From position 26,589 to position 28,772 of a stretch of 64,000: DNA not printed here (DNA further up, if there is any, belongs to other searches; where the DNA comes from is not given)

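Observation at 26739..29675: SIR2 + HerA two-gene anti-phage defence module in an AT-rich island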

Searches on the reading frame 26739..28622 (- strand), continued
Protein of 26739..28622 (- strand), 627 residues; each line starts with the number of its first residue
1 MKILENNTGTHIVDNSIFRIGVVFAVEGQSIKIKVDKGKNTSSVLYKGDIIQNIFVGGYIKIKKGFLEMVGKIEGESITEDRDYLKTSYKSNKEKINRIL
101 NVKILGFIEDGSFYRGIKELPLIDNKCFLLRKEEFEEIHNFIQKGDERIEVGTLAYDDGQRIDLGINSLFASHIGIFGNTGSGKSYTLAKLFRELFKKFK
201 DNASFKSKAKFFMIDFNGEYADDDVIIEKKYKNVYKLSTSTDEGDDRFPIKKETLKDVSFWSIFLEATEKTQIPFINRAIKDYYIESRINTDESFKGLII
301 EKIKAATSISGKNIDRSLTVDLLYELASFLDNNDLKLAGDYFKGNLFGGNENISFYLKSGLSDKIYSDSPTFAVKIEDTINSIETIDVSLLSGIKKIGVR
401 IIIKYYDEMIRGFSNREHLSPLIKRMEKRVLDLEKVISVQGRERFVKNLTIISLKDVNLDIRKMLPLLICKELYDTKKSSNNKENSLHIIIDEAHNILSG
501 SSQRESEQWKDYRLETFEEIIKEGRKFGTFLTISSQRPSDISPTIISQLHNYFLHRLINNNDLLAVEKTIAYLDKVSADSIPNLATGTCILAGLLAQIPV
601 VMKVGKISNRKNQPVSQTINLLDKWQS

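Call 23: find_encoding_contigs(protein=P0007, flank=8000, max_places=2)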
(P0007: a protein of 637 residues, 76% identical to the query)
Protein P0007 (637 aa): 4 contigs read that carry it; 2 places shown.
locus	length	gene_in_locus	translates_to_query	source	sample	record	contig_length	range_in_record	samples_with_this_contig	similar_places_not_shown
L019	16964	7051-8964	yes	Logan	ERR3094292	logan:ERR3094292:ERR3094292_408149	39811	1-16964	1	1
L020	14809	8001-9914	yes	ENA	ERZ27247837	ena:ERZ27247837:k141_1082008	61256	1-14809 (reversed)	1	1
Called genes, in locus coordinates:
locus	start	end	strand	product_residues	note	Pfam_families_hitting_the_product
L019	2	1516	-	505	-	?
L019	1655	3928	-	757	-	PF09250:Prim-Pol (weak), PF22763:NrS1-1_pol-like_HBD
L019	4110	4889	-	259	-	-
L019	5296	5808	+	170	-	PF11667:DUF3267 (weak)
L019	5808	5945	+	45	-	-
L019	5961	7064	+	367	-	PF13289:SIR2_2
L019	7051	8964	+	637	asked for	PF01935:DUF87, PF04851:ResIII (faint)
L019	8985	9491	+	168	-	-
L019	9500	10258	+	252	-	-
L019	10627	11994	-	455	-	PF02743:dCache_1 (weak), PF22673:MCP-like_PDC_1, PF00672:HAMP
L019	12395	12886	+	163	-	-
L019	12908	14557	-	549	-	PF01565:FAD_binding_4, PF02913:FAD-oxidase_C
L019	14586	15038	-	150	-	-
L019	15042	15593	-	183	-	-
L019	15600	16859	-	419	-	-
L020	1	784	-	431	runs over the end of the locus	PF04773:FecR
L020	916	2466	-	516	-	PF00239:Resolvase, PF07508:Recombinase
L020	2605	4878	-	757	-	PF09250:Prim-Pol (weak), PF22763:NrS1-1_pol-like_HBD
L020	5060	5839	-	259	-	-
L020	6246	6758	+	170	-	PF11667:DUF3267 (weak)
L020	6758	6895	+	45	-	-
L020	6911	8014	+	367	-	PF13289:SIR2_2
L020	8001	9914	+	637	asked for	PF01935:DUF87, PF04851:ResIII (faint)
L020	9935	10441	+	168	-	-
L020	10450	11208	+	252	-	-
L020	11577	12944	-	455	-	PF02743:dCache_1 (weak), PF22673:MCP-like_PDC_1, PF00672:HAMP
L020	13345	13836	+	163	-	-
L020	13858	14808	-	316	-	?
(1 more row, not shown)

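Call 31: find_related_loci(query=window:26739-28622:-, collection=genome_contigs, flank=10000)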
Query window:26739-28622:- (627 aa) in genome_contigs; peptide patterns used: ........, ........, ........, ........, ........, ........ (x = any residue, [..] = any of these).
261 stretches matched a pattern; 172 encode a relative of the query (tblastn E <= 1e-3); the best 80 are kept; 80 distinct loci.
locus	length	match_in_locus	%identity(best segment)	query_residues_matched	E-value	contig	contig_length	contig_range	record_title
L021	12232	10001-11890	83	2-626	0e+0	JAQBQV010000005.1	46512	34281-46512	MAG: Parcubacteria group bacterium isolate RYN_382 scaffold_4112498, whole genome shotgun sequence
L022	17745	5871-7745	80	5-626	0e+0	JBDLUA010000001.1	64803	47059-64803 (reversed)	MAG: Candidatus Parcubacteria bacterium isolate lewisrun_2019_sw_WHONDRS-S19S_0014_B_bin.73 scaffold_490875, whole genom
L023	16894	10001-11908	67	6-625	0e+0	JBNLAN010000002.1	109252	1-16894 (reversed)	MAG: Mariprofundaceae bacterium isolate C2.bin.51.orig k141_566610, whole genome shotgun sequence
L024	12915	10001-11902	63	7-626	0e+0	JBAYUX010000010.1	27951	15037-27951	MAG: Candidatus Gracilibacteria bacterium isolate SO_2016_LW3_46 scaffold02503_LW162_2016, whole genome shotgun sequence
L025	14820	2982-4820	66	11-627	0e+0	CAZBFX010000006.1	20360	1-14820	MAG TPA_asm: uncultured Candidatus Peribacteria bacterium isolate SRP219642_co6_45 genome assembly, contig: NODE_2149_le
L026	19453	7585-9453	66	6-626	0e+0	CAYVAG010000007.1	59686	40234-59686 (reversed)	MAG TPA_asm: uncultured Candidatus Peribacteria bacterium isolate SRP170004_co1_12 genome assembly, contig: NODE_599_len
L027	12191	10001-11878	61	2-625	0e+0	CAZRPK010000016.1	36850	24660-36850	MAG TPA_asm: uncultured Kangiella sp. isolate binchicken_co67_61 genome assembly, contig: NODE_1026_length_36850_cov_55.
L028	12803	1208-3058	62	11-627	0e+0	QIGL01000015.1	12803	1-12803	MAG: Acidiferrobacteraceae bacterium isolate SZUA-150 Ga0063293_10025603, whole genome shotgun sequence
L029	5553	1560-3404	62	11-627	0e+0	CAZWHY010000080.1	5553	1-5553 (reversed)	MAG TPA_asm: Uncultured Candidatus Berkiella sp. isolate SRP215229_co1_114 genome assembly, contig: NODE_11183_length_55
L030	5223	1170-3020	62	8-626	0e+0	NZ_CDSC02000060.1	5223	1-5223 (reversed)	Bathymodiolus azoricus thioautotrophic gill symbiont strain BazSymA Acontig01751, whole genome shotgun sequence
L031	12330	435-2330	60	8-625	0e+0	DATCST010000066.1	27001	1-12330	MAG TPA_asm: Kangiella sp. isolate SMAG_U7312 k141_181023, whole genome shotgun sequence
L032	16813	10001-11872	62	8-627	0e+0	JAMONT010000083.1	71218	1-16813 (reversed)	MAG: Candidatus Gracilibacteria bacterium isolate 4281-140_metabat2_scaf2bin.061 4281-140_scaffold_66_c1, whole genome s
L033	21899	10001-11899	55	3-626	0e+0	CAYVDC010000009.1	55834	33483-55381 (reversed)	MAG TPA_asm: uncultured Candidatus Saccharibacteria bacterium isolate SRP170004_co1_265 genome assembly, contig: NODE_66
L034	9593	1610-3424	58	8-626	0e+0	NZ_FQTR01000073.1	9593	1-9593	Bacterium endosymbiont of Bathymodiolus sp. 5 South isolate BCLUESOX, whole genome shotgun sequence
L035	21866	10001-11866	55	11-626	0e+0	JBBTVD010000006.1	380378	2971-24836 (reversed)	MAG: Patescibacteria group bacterium isolate H14-bin010_1 H14_bin010_1_000000000006, whole genome shotgun sequence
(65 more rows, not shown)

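Call 54: search_dna_similar(query=window:26739-28622:-, collection=plasmids, mode=protein, max_rows=12, max_evalue=1e-20)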
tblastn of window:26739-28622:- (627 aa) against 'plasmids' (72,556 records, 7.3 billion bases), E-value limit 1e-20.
Records with a match: 149; places in all: 156; records where one place covers at least 80% of the query: 138.
Best place of each record, by identity: 60-80% 2; <60% 147.
By first word of the organism name: Klebsiella 62; Enterobacter 24; Escherichia 16; Enterococcus 10; Lactiplantibacillus 6; Rhodococcus 3; Pantoea 3; Pediococcus 3; Leclercia 2; Citrobacter 2; and 15 more.
By predicted mobility (MOB-suite, as given by PLSDB): mobilizable 84; conjugative 51; non-mobilizable 14.
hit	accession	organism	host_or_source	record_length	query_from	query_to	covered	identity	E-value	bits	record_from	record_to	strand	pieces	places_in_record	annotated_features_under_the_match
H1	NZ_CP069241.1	Rhodococcus sp. USK13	cell culture,Sand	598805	14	625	98%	46.2%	3e-173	553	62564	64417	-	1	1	DUF87 domain-containing protein | hypothetical protein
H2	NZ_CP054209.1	Rhodococcus qingshengii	cell culture,carbendazim contaminated ...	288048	14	625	98%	45.3%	3e-175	559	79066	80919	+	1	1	ATP-binding protein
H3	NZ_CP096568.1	Rhodococcus qingshengii JCM 15477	sandy loam,soil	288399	14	625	98%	45.3%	3e-175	559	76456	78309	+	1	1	ATP-binding protein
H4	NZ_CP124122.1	Enterobacter hormaechei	Homo sapiens,other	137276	8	623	98%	39.9%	1e-122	407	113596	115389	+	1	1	ATP-binding protein | SIR2 family protein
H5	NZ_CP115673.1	Enterobacter hormaechei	Homo sapiens,other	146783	8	623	98%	39.9%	1e-122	407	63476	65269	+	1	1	ATP-binding protein | SIR2 family protein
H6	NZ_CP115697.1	Enterobacter hormaechei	Homo sapiens,urine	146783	8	623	98%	39.9%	1e-122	407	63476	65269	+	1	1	ATP-binding protein | SIR2 family protein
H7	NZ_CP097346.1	Enterobacter hormaechei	Homo sapiens,cervical swab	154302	8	623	98%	39.9%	1e-122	407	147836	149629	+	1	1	ATP-binding protein | SIR2 family protein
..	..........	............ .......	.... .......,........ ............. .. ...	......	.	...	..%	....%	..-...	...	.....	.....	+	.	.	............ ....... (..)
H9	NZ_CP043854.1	Enterobacter hormaechei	Homo sapiens,pure culture,rectal screen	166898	8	623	98%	39.9%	1e-122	407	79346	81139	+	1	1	ATP-binding protein | SIR2 family protein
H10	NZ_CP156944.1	Enterobacter hormaechei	Homo sapiens,Tissue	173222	8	623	98%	39.9%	1e-122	407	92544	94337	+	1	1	ATP-binding protein | SIR2 family protein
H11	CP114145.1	Enterobacter hormaechei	Homo sapiens,blood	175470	8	623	98%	39.9%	1e-122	407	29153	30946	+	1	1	ATP-binding protein | SIR2 family protein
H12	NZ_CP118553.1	Enterobacter hormaechei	Homo sapiens,other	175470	8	623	98%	39.9%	1e-122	407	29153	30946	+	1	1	ATP-binding protein | SIR2 family protein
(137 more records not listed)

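Call 55: search_dna_similar(query=window:26739-28622:-, collection=phages, mode=protein, max_rows=10, max_evalue=1e-10)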
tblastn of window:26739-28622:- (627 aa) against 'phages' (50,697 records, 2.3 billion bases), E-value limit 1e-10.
Records with a match: 1; places in all: 1; records where one place covers at least 80% of the query: 0.
Best place of each record, by identity: <60% 1.
By first word of the organism name: Blautia 1.
By host as written in the record: Blautia coccoides 1.
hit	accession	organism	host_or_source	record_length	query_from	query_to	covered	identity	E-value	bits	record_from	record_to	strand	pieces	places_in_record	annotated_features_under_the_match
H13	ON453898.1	Blautia phage Montmirail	Blautia coccoides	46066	439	626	30%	29.3%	8e-15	84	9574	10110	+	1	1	terminase large subunit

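Call 63: predict_structure(alignment_id=A4)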
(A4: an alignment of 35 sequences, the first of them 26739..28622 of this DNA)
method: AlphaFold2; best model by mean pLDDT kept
length: 627 residues; sequences in the alignment: 35
mean_pLDDT: 73.7   pTM: 0.67
mean pLDDT of the five models: 73.7, 72.1, 69.2, 68.6, 66.3
residues with pLDDT >= 90: 124; 70-90: 278; 50-70: 138; < 50: 87
segments of 3 or more residues with pLDDT < 50: 1-14, 48-50, 172-176, 178-184, 554-588, 592-599, 616-627
pLDDT, mean of each block of 10 residues (from residue 1): 37 60 81 77 51 60 80 74 62 71 77 68 81 69 69 59 65 48 57 83 84 87 82 90 80 88 82 90 93 95 85 71 94 94 88 83 85 93 89 93 92 80 89 90 76 89 87 89 81 76 61 76 77 69 61 48 42 39 39 45 63 50 39
secondary structure, 60 per line:
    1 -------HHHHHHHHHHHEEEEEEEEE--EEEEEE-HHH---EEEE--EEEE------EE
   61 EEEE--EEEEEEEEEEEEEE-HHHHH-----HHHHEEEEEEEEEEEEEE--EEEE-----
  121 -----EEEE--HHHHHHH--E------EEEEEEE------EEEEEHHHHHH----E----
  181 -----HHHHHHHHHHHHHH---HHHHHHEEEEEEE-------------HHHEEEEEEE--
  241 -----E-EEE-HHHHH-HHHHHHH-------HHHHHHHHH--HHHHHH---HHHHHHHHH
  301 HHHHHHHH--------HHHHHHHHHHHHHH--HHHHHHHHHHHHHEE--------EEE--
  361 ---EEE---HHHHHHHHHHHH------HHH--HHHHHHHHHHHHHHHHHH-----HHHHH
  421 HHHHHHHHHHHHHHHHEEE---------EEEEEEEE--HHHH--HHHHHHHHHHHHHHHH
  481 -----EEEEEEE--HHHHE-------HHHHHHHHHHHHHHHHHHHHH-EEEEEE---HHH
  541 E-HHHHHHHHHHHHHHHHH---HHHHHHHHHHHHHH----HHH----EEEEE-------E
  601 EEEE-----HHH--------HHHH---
elements in order: H8-18 E19-27 E30-35 E43-46 E49-52 E59-64 E67-80 H82-86 H92-95 E96-109 E112-115 E126-129 H132-138 E148-154 E161-165 H166-171 H186-199 H203-208 E209-215 E232-238 E248-250 H252-256 H258-264 H272-280 H283-288 H292-308 H317-330 H333-345 E356-358 E364-366 H370-381 H393-410 H416-436 E437-439 E449-456 H459-462 H465-480 E486-492 H495-498 H507-527 E529-534 H543-559 H563-576 E588-592 E600-604 H621-624

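Call 66: fold_search(model_id=the predicted structure, library=pdb)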
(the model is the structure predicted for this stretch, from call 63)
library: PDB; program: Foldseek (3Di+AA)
matches with E <= 10: 1021; with E <= 0.001: 79
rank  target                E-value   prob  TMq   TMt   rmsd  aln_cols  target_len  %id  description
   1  8yhx_A                1.4e-22  1.00  0.63  0.69   7.7       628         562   21  Cryo-EM structure of the trimeric HerA (released 2024-11-06)
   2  8xav_A                6.7e-22  1.00  0.53  0.58  11.8       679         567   19  Cryo-EM structure of an anti-phage defense complex (released 2024-06-05)
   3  8wld_L                9.1e-22  1.00  0.54  0.51  10.6       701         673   18  Cryo-EM structure of SIR2/HerA antiphage complex (released 2024-09-11)
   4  8xau_A                6.2e-21  1.00  0.52  0.57  11.1       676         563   19  Cryo-EM structure of HerA (released 2024-06-05)
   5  8xav_E                9.3e-21  1.00  0.49  0.53  11.7       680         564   18  Cryo-EM structure of an anti-phage defense complex (released 2024-06-05)
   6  9c1m_M                1.5e-20  1.00  0.52  0.56  10.8       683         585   18  HerA-DUF assembly 1 (released 2025-06-04)
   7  8wld_M                1.7e-20  1.00  0.54  0.51  10.8       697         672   18  Cryo-EM structure of SIR2/HerA antiphage complex (released 2024-09-11)
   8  8wiv_O                1.9e-20  1.00  0.56  0.53   8.1       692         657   18  Cryo-EM structure of a bacterial protein (released 2024-09-11)
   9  8j4u_P                2.1e-20  1.00  0.50  0.55   9.5       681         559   15  Structure of HerA-Sir2 complex from Escherichia coli Nezha system (released 2024-01-03)
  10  8xau_E                2.5e-20  1.00  0.53  0.59  10.7       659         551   19  Cryo-EM structure of HerA (released 2024-06-05)
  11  8wld_D                4.0e-20  1.00  0.52  0.50  11.0       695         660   18  Cryo-EM structure of SIR2/HerA antiphage complex (released 2024-09-11)
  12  8wiv_L                4.4e-20  1.00  0.53  0.52  10.5       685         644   18  Cryo-EM structure of a bacterial protein (released 2024-09-11)
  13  8wiv_D                6.6e-20  1.00  0.56  0.58  10.3       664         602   18  Cryo-EM structure of a bacterial protein (released 2024-09-11)
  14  8wod_O                7.0e-20  1.00  0.51  0.57  11.0       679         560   18  Cryo-EM structure of SIR2/HerA complex (released 2024-09-11)
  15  8sub_P                7.3e-20  1.00  0.50  0.57   9.7       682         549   16  E. coli SIR2-HerA complex (dodecamer SIR2 pentamer HerA) (released 2023-12-27)
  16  8j4u_Q                1.0e-19  1.00  0.49  0.54   9.3       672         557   15  Structure of HerA-Sir2 complex from Escherichia coli Nezha system (released 2024-01-03)
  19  8sub_N                1.4e-19  1.00  0.47  0.51  10.6       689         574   15  E. coli SIR2-HerA complex (dodecamer SIR2 pentamer HerA) (released 2023-12-27)
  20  8sub_M                2.1e-19  1.00  0.50  0.54   9.0       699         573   15  E. coli SIR2-HerA complex (dodecamer SIR2 pentamer HerA) (released 2023-12-27)
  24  8sub_O                6.1e-19  1.00  0.47  0.50  10.6       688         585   16  E. coli SIR2-HerA complex (dodecamer SIR2 pentamer HerA) (released 2023-12-27)
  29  8wld_A                1.3e-18  1.00  0.48  0.60  11.5       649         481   17  Cryo-EM structure of SIR2/HerA antiphage complex (released 2024-09-11)
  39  8sub_Q                1.1e-17  1.00  0.49  0.54  10.0       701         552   16  E. coli SIR2-HerA complex (dodecamer SIR2 pentamer HerA) (released 2023-12-27)
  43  8wld_N                1.6e-17  1.00  0.52  0.53  11.2       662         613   19  Cryo-EM structure of SIR2/HerA antiphage complex (released 2024-09-11)
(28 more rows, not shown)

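Call 75: search_protein_families(library=pfam, proteins=[L020:916-2466:-, L020:2605-4878:-, L020:5060-5839:-, L020:6246-6758:+, L020:9935-10441:+, L020:10450-11208:+, L017:10301-10840:+], max_evalue=0.01)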
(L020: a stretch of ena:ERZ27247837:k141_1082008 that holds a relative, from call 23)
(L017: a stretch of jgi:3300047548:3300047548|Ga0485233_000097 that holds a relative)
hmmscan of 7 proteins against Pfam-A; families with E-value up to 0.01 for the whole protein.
L020:916-2466:- (516 aa): 2 families
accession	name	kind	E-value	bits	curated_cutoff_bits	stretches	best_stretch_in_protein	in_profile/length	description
PF00239.26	Resolvase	-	4.9e-35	121.2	23.3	1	11-160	1-145/145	Resolvase, N terminal domain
PF07508.19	Recombinase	-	1.6e-09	38.4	21.1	1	184-270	2-101/102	Recombinase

L020:2605-4878:- (757 aa): 2 families
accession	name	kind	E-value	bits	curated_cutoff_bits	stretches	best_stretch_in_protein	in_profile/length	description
PF22763.1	NrS1-1_pol-like_HBD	-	3.3e-15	56.1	27.9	1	232-292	1-63/64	NrS-1 polymerase HBD domain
PF09250.16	Prim-Pol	-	6.7e-06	27.1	22.8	1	26-164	16-146/158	Bifunctional DNA primase/polymerase, N-terminal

L020:5060-5839:- (259 aa): 0 families

L020:6246-6758:+ (170 aa): 1 family
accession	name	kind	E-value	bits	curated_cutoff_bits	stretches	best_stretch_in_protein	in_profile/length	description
PF11667.14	DUF3267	-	2e-07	31.8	27.1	1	16-104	4-90/108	Putative zincin peptidase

L020:9935-10441:+ (168 aa): 0 families

L020:10450-11208:+ (252 aa): 1 family
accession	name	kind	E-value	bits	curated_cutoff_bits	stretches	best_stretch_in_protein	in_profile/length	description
PF18928.5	DUF5677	-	0.0011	19.5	27.1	1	69-139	7-78/166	Family of unknown function (DUF5677)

L017:10301-10840:+ (179 aa): 0 families
